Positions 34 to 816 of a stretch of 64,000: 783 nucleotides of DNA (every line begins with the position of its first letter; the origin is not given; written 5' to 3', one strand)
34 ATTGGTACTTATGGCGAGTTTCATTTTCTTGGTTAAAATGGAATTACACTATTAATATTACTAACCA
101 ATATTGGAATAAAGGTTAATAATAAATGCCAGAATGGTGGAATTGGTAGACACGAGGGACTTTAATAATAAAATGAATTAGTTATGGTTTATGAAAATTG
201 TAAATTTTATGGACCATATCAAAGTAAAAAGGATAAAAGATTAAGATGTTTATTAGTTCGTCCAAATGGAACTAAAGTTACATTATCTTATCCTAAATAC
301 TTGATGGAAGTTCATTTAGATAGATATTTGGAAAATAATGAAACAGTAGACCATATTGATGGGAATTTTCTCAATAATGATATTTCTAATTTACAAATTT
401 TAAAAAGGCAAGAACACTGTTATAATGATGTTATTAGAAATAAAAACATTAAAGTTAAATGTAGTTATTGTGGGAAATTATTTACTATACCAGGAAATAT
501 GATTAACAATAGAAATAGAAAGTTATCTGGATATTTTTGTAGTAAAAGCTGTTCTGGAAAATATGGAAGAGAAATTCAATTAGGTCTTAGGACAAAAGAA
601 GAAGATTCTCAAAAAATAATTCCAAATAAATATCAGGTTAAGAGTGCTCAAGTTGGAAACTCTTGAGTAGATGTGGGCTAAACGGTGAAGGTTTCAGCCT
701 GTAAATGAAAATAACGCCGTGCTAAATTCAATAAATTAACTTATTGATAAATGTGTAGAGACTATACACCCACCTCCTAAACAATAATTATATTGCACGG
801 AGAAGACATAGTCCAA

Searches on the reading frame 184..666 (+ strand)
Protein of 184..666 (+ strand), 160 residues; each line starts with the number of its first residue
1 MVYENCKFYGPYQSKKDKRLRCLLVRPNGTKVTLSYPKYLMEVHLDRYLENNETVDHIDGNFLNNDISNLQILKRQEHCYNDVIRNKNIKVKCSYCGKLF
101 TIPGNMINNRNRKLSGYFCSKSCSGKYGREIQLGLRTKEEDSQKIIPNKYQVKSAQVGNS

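Call 29: find_encoding_contigs(protein=window:184-666:+, flank=10000, max_places=3)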
Protein window:184-666:+ (160 aa): 22 contigs read that carry it; 3 places shown.
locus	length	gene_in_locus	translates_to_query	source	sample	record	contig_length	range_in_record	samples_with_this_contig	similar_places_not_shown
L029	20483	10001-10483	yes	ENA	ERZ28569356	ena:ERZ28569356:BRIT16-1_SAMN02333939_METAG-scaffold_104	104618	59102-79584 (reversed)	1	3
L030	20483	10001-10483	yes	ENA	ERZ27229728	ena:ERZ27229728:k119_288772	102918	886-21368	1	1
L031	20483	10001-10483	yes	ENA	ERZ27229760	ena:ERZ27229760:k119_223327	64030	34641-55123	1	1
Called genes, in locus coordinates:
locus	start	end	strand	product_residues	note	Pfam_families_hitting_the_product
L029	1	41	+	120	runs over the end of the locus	-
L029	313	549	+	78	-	-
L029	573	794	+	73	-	-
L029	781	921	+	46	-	-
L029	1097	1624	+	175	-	-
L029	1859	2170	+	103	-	-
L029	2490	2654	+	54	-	-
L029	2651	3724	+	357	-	PF13401:AAA_22 (faint), PF00004:AAA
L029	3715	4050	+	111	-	-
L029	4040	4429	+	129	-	-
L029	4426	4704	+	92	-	-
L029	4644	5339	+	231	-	PF01832:Glucosaminidase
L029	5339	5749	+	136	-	-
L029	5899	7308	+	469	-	PF05731:TROVE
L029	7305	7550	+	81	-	-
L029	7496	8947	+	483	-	PF00004:AAA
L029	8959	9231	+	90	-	-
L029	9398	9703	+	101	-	-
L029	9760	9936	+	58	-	-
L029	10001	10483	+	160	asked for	PF13392:HNH_3, PF06467:zf-FCS (weak)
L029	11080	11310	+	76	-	-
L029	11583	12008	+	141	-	-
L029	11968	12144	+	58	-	-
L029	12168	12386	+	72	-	-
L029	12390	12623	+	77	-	-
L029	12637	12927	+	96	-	-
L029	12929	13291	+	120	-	-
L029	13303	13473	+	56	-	-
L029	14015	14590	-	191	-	-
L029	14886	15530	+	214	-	PF01541:GIY-YIG (weak), PF07453:NUMOD1 (faint)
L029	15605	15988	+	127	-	-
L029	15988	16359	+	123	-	-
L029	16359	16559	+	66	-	-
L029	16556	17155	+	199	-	PF01145:Band_7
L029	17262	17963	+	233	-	-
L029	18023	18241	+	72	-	-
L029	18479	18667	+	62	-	-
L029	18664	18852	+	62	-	-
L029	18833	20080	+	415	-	PF00270:DEAD (weak), PF04851:ResIII, PF00271:Helicase_C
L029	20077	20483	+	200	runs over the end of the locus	-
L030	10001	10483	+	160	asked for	PF13392:HNH_3, PF06467:zf-FCS (weak)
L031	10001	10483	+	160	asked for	PF13392:HNH_3, PF06467:zf-FCS (weak)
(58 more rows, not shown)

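Call 39: find_related_loci(query=L029:1097-1624:+, collection=viral_contigs, flank=10000)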
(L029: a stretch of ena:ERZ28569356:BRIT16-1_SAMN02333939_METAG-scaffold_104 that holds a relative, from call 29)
Query L029:1097-1624:+ (175 aa) in viral_contigs; peptide patterns used: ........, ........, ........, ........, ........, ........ (x = any residue, [..] = any of these).
12 stretches matched a pattern; 2 encode a relative of the query (tblastn E <= 1e-3); 2 distinct loci.
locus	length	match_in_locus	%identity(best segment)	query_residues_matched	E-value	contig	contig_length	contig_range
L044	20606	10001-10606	43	21-175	1e-44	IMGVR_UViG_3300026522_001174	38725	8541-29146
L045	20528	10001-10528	38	1-175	1e-26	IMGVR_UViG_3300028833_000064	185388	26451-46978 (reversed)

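Call 46: list_cluster_members(proteins=[L029:313-549:+, L029:573-794:+, L029:1097-1624:+])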
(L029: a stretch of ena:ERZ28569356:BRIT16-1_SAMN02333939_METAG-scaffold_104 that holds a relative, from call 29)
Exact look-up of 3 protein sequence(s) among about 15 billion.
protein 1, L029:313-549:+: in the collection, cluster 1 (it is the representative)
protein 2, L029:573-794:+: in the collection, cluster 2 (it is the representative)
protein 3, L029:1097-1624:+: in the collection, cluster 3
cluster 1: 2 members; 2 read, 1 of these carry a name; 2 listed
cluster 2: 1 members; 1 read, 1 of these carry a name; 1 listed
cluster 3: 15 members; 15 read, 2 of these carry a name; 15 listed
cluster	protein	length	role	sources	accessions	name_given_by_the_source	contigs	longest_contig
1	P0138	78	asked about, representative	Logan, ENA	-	-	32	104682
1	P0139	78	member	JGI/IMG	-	hypothetical protein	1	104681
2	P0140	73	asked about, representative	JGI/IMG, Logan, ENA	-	hypothetical protein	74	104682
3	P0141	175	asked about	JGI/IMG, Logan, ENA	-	hypothetical protein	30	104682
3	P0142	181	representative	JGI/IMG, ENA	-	hypothetical protein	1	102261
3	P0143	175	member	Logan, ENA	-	-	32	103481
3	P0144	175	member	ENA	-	-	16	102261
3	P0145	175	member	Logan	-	-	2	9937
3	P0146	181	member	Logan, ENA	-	-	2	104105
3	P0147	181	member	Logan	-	-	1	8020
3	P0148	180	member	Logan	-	-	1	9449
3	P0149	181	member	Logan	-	-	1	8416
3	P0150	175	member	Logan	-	-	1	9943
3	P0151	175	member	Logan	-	-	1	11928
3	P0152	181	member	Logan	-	-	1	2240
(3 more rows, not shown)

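Call 47: find_encoding_contigs(protein=P0138, flank=10000, max_places=6)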
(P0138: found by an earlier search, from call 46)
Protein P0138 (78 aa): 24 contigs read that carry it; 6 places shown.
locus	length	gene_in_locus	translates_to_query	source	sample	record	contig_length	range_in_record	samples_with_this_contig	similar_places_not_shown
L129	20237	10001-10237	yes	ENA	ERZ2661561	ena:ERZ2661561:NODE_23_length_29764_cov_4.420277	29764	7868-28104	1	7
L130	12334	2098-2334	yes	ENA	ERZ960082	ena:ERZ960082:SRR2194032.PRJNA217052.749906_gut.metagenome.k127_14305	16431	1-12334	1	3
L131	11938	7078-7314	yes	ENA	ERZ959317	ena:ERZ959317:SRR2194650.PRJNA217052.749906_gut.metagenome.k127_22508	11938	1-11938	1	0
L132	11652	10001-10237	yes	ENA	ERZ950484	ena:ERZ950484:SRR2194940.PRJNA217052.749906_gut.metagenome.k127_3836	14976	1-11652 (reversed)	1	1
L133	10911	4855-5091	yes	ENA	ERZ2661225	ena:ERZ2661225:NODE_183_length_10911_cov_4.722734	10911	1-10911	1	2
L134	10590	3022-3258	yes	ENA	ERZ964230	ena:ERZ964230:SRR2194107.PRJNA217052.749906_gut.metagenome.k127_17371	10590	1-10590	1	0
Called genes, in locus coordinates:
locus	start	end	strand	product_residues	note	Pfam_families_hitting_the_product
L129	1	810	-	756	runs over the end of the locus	-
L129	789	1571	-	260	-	PF01541:GIY-YIG (weak), PF07453:NUMOD1 (weak), PF22083:I-HmuI_NUMOD-like (weak)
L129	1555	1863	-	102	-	-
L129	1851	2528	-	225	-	PF07453:NUMOD1 (weak), PF22083:I-HmuI_NUMOD-like (weak)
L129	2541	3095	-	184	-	-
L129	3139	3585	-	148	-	PF00166:Cpn10 (weak)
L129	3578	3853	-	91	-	-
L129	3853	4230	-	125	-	-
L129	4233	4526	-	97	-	-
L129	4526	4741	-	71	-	-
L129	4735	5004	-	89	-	-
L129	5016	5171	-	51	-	-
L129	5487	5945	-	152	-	-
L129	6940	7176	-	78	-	-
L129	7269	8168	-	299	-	-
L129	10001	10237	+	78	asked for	-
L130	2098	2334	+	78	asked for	-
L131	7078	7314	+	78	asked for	-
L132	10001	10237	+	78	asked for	-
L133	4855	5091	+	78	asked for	-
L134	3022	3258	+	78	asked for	-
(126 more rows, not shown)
